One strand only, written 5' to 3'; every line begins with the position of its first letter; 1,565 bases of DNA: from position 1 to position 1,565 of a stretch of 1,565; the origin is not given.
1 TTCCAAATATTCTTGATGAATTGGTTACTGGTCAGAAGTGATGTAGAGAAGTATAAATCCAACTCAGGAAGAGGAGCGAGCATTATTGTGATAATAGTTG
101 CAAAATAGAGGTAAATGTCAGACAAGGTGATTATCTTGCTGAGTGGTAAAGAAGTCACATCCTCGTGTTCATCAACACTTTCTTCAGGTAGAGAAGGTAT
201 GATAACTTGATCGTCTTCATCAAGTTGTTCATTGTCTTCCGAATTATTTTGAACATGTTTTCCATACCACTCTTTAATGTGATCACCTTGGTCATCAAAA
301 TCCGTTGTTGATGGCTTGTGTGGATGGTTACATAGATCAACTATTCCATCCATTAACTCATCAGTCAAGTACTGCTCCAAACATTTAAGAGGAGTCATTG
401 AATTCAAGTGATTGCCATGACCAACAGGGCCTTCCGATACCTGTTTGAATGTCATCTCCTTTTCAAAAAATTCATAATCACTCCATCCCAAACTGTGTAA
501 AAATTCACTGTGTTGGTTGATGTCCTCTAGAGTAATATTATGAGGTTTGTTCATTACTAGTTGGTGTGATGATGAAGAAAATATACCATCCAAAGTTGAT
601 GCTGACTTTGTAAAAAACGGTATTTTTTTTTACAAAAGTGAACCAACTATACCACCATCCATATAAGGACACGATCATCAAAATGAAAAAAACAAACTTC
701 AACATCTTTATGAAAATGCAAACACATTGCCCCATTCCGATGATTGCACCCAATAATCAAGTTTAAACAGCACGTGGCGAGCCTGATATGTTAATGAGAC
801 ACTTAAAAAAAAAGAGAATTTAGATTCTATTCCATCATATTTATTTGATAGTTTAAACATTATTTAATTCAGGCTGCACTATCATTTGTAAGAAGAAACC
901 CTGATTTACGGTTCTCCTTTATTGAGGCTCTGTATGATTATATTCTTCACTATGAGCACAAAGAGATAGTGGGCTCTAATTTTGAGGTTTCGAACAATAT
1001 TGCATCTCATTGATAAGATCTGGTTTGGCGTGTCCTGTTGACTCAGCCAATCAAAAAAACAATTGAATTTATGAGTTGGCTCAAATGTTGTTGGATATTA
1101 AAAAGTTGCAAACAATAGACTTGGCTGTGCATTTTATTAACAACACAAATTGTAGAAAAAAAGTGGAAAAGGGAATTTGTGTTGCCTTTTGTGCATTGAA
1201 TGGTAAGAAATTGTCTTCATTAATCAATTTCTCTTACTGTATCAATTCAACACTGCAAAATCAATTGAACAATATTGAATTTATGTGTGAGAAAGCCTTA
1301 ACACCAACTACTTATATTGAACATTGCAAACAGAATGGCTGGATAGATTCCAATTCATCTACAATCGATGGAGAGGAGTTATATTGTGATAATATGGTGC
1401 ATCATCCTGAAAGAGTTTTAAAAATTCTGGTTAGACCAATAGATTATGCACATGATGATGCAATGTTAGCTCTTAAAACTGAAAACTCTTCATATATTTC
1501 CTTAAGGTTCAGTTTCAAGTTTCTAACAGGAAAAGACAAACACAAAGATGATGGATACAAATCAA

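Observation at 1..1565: The real gene content is two edge-truncated divergent ORFs that the ORF track misses, and the two listed ORFs are likely artefacts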

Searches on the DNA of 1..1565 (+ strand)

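Call 12: search_dna_similar(query=window:1-1565:+, collection=phages, mode=distant, max_evalue=0.01)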
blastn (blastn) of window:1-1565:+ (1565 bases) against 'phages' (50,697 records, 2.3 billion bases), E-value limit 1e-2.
No match.

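Call 17: search_dna_similar(query=window:1-1565:+, collection=plasmids, mode=distant, max_evalue=0.01)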
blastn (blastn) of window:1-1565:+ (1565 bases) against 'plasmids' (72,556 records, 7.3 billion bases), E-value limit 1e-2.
No match.

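Call 27: search_rna_families(source=window, threshold=evalue, max_evalue=1)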
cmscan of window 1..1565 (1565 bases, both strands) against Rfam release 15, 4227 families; matches with E-value up to 1: 2.
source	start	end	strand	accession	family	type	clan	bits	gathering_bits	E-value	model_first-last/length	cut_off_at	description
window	1184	1257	-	RF01283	snoU30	Gene; snRNA; snoRNA; CD-box;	CL00052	21.3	45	0.71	1-86/86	no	Small nucleolar RNA U30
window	562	645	+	RF01422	snoR116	Gene; snRNA; snoRNA; CD-box;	-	21.2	47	0.44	1-86/86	no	small nucleolar RNA snoR116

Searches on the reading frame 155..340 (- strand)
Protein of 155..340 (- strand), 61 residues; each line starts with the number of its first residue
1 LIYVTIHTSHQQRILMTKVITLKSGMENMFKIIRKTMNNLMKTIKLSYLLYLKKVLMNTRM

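Call 7: search_protein_families(library=pfam, proteins=[window:155-340:-], max_evalue=1)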
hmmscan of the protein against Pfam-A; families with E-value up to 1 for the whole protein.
window:155-340:- (61 aa): 3 families
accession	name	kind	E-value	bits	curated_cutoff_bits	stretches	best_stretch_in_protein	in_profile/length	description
PF11834.13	KHA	-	0.034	14.6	29.6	1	4-39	3-40/67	KHA, dimerisation domain of potassium ion channel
PF00278.28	Orn_DAP_Arg_deC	-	0.082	13.6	23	1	14-44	9-39/95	Pyridoxal-dependent decarboxylase, C-terminal sheet domain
PF20766.2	DUF447_C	-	0.17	12.4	24.8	1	13-40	16-43/53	Protein of unknown function (DUF447)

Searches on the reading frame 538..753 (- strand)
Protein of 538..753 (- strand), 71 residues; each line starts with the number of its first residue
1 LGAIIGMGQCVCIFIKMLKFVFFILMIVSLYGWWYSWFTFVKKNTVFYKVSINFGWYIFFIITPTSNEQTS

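Call 7: search_protein_families(library=pfam, proteins=[window:538-753:-], max_evalue=1)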
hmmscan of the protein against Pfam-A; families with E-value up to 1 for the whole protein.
window:538-753:- (71 aa): 0 families

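Call 87: find_encoding_contigs(protein=window:541-753:-, flank=10000)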
Protein seq(71 aa) (71 aa): no gene with exactly this product is on record in the collection.

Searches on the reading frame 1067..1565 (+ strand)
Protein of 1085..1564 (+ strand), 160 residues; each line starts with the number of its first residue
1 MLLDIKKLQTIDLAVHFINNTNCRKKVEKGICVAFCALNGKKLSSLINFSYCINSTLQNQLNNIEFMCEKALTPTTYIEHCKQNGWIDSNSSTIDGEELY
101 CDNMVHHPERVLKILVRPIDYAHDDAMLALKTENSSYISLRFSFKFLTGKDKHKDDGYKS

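Call 7: search_protein_families(library=pfam, proteins=[window:1085-1565:+], max_evalue=1)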
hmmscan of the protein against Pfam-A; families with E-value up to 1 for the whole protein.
window:1085-1565:+ (160 aa): 0 families

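Call 9: find_homologous_proteins(query=window:1085-1565:+, max_evalue=0.01)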
Query window:1085-1565:+: 12 candidates shared short words with the query, none scored E <= 0.01.

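Call 11: find_related_loci(query=window:1085-1565:+, collection=viral_contigs, flank=10000)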
Query window:1085-1565:+ (160 aa) in viral_contigs; peptide patterns used: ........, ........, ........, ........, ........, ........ (x = any residue, [..] = any of these).
4 stretches matched a pattern, but none encodes a relative of the query by tblastn (E <= 1e-3).

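Call 14: find_encoding_contigs(protein=window:1085-1565:+, flank=10000)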
Protein window:1085-1565:+ (160 aa): no gene with exactly this product is on record in the collection.

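Call 16: search_solved_structures(query=window:1085-1565:+, max_evalue=10)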
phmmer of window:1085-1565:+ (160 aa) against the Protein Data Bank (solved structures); distinct sequences matched with E-value up to 10: 2.
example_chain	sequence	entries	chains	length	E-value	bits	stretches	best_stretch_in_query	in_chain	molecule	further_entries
2zpr_A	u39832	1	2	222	0.82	12.7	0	80-104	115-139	Anionic trypsin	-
3e0r_A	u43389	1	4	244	1.2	12.1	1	79-154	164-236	C3-degrading proteinase (CppA protein)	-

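Call 20: find_related_loci(query=window:1085-1565:+, collection=metagenome_contigs, flank=10000)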
Query window:1085-1565:+ (160 aa) in metagenome_contigs; peptide patterns used: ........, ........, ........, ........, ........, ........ (x = any residue, [..] = any of these).
71 stretches matched a pattern, but none encodes a relative of the query by tblastn (E <= 1e-3).

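Call 21: find_related_loci(query=window:1085-1565:+, collection=genome_contigs, flank=10000)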
Query window:1085-1565:+ (160 aa) in genome_contigs; peptide patterns used: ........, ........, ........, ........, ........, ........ (x = any residue, [..] = any of these).
28 stretches matched a pattern, but none encodes a relative of the query by tblastn (E <= 1e-3).

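Call 70: predict_structure(alignment_id=A5)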
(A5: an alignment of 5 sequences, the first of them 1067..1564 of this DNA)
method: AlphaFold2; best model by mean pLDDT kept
length: 166 residues; sequences in the alignment: 5
mean_pLDDT: 77.0   pTM: 0.69
mean pLDDT of the five models: 77.0, 75.3, 75.1, 74.8, 73.6
residues with pLDDT >= 90: 38; 70-90: 89; 50-70: 18; < 50: 21
segments of 3 or more residues with pLDDT < 50: 1-13, 160-166
pLDDT, mean of each block of 10 residues (from residue 1): 44 64 79 80 86 75 84 90 93 82 91 93 69 86 83 57 42
secondary structure, 60 per line:
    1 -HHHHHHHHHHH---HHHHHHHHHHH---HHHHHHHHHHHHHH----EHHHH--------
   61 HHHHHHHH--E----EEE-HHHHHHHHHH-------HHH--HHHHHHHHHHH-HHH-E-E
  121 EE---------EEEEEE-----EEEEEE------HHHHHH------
elements in order: H2-12 H16-26 H30-43 H49-52 H61-68 E76-78 H80-89 H102-112 E120-122 E132-137 E143-148 H155-160

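Call 86: fold_search(model_id=the predicted structure, library=pdb)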
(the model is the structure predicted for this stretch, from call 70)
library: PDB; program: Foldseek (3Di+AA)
matches with E <= 10: 188; with E <= 0.001: 0
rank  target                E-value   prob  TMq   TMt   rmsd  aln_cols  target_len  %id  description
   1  9g6k_Lv               7.9e-01  0.08  0.19  0.24  12.7        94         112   17  LSU structure derived from the LSU sample of the mitoribosome from T. gondii. (released 2024-12-11)
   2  3tol_A                9.6e-01  0.09  0.17  0.27  13.5       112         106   14  Crystal structure of an engineered cytochrome cb562 that forms 1D, Zn-mediated coordination polymers (released 2012-07-04)
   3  1lii                  1.1e+00  0.28  0.28  0.15   6.0        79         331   11  STRUCTURE OF T. GONDII ADENOSINE KINASE BOUND TO ADENOSINE 2 AND AMP-PCP (released 2002-05-15)
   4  5kew_E                1.1e+00  0.08  0.17  0.27  11.7        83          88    8  Vibrio parahaemolyticus VtrA/VtrC complex bound to the bile salt taurodeoxycholate (released 2016-07-20)
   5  9g6k_UE               1.3e+00  0.04  0.14  0.18   8.5        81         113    9  LSU structure derived from the LSU sample of the mitoribosome from T. gondii. (released 2024-12-11)
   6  5bu7_A                1.4e+00  0.08  0.17  0.27  13.5       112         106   15  Crystal structure of an engineered protein that forms nanotubes with tunable diameters (released 2016-06-08)
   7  6ywe_4                1.5e+00  0.04  0.14  0.16   8.5        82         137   11  The structure of the mitoribosome from Neurospora crassa in the P/E tRNA bound state (released 2020-11-11)
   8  6dy8_A                1.6e+00  0.08  0.18  0.27  12.8       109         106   11  Mn(II)-bound structure of the engineered cyt cb562 variant, CH2EY (released 2019-04-24)
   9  4je9_A                1.6e+00  0.07  0.18  0.27  13.0       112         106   12  Crystal structure of an engineered metal-free RIDC1 construct with four interfacial disulfide bonds (released 2013-08-21)
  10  8del_A                1.7e+00  0.08  0.19  0.29  12.5       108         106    9  Trimeric Heme-Free Cytochrome Variant ApoCyt-TriCyt3 (released 2022-07-06)
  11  4jeb_A                1.7e+00  0.07  0.18  0.27  12.9       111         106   10  Crystal structure of an engineered RIDC1 tetramer with four interfacial disulfide bonds and four three-coordinate Zn(I (released 2013-08-21)
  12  5xzj_A                1.7e+00  0.07  0.17  0.27  12.9       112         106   11  Crystal structure of the Zn-directed tetramer of the engineered cyt cb562 variant, C96T/AB5 (released 2017-12-20)
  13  6yj4_S                1.9e+00  0.05  0.15  0.25   8.8        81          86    9  Structure of Yarrowia lipolytica complex I at 2.7 A (released 2020-08-12)
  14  7n4f_A                2.2e+00  0.06  0.18  0.27  12.9       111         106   11  Ni-bound crystal structure of the engineered cyt cb562 variant, AB2-H100A, crystallized in the presence of Ni(II) (released 2022-06-15)
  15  5kev_A                2.2e+00  0.05  0.14  0.24  10.3        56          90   14  Vibrio parahaemolyticus VtrA/VtrC complex (released 2016-07-20)
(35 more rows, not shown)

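Call 93: search_protein_families(library=ncbifam, proteins=[window:1085-1564:+], max_evalue=0.1)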
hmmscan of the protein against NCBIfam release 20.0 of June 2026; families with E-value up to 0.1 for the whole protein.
window:1085-1564:+ (160 aa): 1 family
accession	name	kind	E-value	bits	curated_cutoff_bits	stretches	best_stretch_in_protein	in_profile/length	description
NF012007.0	PRK15463.1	subfamily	0.082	12.8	111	0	23-45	41-63/70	cold shock-like protein CspF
